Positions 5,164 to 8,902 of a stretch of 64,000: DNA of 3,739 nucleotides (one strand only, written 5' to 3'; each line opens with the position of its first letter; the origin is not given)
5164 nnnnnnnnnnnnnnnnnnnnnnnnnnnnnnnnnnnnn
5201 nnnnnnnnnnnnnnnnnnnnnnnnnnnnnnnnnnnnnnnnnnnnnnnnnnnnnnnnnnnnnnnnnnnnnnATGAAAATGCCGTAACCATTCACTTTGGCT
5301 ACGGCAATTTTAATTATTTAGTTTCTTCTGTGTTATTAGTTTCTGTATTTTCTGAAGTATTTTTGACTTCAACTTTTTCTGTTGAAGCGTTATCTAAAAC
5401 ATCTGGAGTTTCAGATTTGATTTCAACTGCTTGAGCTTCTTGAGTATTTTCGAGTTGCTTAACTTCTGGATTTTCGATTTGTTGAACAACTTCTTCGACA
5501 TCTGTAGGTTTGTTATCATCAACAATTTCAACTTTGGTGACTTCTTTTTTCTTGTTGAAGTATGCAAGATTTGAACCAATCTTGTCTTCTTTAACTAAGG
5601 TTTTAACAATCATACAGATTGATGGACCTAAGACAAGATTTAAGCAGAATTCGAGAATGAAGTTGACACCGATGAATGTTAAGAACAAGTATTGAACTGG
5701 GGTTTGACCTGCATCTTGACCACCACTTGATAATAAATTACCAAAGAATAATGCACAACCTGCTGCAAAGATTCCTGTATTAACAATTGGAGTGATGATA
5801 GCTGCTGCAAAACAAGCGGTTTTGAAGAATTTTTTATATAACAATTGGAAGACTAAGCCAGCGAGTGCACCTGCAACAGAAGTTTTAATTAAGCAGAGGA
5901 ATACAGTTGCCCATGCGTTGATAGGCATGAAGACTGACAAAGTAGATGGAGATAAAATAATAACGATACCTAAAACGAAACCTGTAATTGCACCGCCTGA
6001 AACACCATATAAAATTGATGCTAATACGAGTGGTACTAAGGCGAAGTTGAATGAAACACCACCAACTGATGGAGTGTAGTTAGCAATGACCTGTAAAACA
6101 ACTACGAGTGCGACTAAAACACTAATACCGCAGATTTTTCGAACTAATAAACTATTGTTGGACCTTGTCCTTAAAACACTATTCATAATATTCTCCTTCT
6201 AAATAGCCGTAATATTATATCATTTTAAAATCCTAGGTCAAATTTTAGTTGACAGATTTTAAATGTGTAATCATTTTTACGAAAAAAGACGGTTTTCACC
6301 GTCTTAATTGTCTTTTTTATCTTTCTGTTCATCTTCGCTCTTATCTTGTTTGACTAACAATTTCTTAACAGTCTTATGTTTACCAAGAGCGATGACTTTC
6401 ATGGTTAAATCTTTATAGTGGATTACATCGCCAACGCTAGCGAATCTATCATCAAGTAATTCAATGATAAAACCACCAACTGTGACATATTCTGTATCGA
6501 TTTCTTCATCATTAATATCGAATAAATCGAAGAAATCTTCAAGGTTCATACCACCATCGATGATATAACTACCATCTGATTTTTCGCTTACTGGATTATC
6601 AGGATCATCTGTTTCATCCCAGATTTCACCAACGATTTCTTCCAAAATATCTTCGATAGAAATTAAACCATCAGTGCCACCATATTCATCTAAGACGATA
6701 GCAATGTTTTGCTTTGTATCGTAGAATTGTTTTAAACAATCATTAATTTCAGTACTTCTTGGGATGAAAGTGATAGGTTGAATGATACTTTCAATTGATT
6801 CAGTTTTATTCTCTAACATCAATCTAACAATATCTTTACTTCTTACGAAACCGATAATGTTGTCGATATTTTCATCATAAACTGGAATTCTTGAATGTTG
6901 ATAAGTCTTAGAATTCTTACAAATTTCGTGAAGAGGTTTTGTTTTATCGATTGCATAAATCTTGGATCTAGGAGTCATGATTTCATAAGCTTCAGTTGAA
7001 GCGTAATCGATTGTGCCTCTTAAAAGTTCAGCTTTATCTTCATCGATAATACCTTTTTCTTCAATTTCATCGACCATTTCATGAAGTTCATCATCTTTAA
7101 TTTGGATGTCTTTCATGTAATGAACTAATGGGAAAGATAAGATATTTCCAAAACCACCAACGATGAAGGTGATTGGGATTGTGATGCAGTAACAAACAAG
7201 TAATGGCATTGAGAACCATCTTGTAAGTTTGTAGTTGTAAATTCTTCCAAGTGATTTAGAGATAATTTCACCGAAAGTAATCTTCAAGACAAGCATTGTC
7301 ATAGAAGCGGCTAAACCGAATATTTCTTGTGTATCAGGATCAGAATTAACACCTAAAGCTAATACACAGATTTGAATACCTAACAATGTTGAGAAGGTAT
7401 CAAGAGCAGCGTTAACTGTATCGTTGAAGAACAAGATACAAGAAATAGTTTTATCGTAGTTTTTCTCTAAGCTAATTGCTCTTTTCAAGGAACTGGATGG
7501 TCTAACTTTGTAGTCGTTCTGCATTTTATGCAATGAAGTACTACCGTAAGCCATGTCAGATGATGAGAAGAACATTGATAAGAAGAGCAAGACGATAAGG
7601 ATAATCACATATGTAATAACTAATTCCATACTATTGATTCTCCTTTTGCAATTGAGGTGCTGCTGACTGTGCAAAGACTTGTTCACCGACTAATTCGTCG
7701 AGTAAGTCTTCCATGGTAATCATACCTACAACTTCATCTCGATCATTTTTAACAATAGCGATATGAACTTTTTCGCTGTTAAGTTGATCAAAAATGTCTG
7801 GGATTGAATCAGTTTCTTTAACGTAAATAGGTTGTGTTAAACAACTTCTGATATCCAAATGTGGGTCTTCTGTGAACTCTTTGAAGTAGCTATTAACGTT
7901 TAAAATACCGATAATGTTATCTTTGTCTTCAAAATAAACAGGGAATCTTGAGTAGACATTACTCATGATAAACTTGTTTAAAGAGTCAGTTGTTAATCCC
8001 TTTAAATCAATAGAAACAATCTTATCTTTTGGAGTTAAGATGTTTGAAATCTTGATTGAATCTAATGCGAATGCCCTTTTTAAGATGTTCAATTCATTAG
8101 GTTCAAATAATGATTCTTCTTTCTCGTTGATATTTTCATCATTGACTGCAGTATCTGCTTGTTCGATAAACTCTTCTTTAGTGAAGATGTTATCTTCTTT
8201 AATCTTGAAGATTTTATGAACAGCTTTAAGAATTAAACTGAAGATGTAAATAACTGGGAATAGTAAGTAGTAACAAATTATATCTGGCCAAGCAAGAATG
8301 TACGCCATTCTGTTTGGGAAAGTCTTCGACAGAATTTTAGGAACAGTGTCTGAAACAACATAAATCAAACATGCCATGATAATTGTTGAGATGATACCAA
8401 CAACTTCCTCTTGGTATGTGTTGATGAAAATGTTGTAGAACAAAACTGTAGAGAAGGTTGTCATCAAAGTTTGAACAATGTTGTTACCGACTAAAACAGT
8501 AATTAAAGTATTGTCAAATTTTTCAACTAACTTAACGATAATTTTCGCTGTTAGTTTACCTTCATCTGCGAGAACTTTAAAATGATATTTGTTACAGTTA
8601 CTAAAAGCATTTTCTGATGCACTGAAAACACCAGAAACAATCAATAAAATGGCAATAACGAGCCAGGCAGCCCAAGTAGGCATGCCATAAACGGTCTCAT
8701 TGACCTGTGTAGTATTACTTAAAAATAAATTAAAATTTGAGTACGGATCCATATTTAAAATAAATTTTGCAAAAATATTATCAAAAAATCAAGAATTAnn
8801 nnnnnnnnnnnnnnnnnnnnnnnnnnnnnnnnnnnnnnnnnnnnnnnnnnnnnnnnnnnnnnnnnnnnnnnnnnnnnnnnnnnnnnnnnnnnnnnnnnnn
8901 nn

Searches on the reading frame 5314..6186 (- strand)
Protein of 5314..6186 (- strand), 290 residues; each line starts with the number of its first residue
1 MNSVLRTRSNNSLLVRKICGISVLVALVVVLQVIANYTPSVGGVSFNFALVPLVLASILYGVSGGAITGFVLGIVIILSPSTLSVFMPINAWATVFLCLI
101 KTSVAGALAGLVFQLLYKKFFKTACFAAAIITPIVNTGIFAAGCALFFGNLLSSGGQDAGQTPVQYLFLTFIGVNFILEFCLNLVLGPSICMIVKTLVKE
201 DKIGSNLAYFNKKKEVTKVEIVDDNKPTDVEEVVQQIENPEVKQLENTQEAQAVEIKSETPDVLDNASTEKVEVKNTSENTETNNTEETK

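Call 19: search_protein_families(library=pfam, proteins=[window:5314-6186:-], max_evalue=0.001)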
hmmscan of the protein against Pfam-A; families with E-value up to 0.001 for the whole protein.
window:5314-6186:- (290 aa): 2 families
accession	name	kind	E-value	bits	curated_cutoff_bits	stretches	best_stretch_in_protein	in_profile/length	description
PF09515.15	Thia_YuaJ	-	4.4e-07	30.6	25.8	1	21-152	4-126/177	Thiamine transporter protein (Thia_YuaJ)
PF12822.12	ECF_trnsprt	-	1.1e-05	26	30.7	1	17-186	2-164/169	ECF transporter, substrate-specific component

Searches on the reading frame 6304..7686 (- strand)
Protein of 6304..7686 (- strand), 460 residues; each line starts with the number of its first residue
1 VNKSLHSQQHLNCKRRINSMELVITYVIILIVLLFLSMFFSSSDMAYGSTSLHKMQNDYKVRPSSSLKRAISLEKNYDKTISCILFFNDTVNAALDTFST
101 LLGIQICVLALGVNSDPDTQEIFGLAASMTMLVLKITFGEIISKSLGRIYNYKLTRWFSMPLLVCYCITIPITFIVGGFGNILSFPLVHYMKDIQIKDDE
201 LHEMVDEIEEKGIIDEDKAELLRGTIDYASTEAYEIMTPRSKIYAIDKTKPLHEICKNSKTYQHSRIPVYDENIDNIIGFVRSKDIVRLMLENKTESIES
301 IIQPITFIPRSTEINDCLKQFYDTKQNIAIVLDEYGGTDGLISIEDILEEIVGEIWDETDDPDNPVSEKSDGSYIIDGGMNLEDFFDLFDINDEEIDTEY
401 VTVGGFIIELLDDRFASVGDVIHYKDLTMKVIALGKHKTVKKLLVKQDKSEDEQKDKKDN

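Call 19: search_protein_families(library=pfam, proteins=[window:6304-7686:-], max_evalue=0.001)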
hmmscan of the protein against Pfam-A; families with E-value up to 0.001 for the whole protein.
window:6304-7686:- (460 aa): 3 families
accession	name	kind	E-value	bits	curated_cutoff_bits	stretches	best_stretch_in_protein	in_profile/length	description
PF01595.25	CNNM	-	1.1e-25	90.8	28.4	1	28-217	1-180/181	Cyclin M transmembrane N-terminal domain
PF00571.33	CBS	-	3.1e-13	50.3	24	2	302-352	6-56/57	CBS domain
PF03471.22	CorC_HlyC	-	3.5e-12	46.6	27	1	368-446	2-78/81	Transporter associated domain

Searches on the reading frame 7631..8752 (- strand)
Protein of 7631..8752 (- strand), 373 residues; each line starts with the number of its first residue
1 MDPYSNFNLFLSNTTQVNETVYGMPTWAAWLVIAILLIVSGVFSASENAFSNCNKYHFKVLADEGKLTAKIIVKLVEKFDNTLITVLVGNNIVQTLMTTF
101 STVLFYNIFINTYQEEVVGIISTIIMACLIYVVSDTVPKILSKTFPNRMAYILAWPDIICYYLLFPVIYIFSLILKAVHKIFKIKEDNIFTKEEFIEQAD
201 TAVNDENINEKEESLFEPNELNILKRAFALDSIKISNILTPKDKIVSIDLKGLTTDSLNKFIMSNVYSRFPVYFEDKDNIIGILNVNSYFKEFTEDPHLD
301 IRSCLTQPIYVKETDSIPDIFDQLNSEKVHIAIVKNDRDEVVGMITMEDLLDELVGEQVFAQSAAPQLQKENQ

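Call 19: search_protein_families(library=pfam, proteins=[window:7631-8752:-], max_evalue=0.001)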
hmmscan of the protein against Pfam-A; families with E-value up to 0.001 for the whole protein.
window:7631-8752:- (373 aa): 2 families
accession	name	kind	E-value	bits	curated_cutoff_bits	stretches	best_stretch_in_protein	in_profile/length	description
PF01595.25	CNNM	-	5.5e-33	114.6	28.4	1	32-210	2-179/181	Cyclin M transmembrane N-terminal domain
PF00571.33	CBS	-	4.6e-13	49.7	24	1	306-355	7-56/57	CBS domain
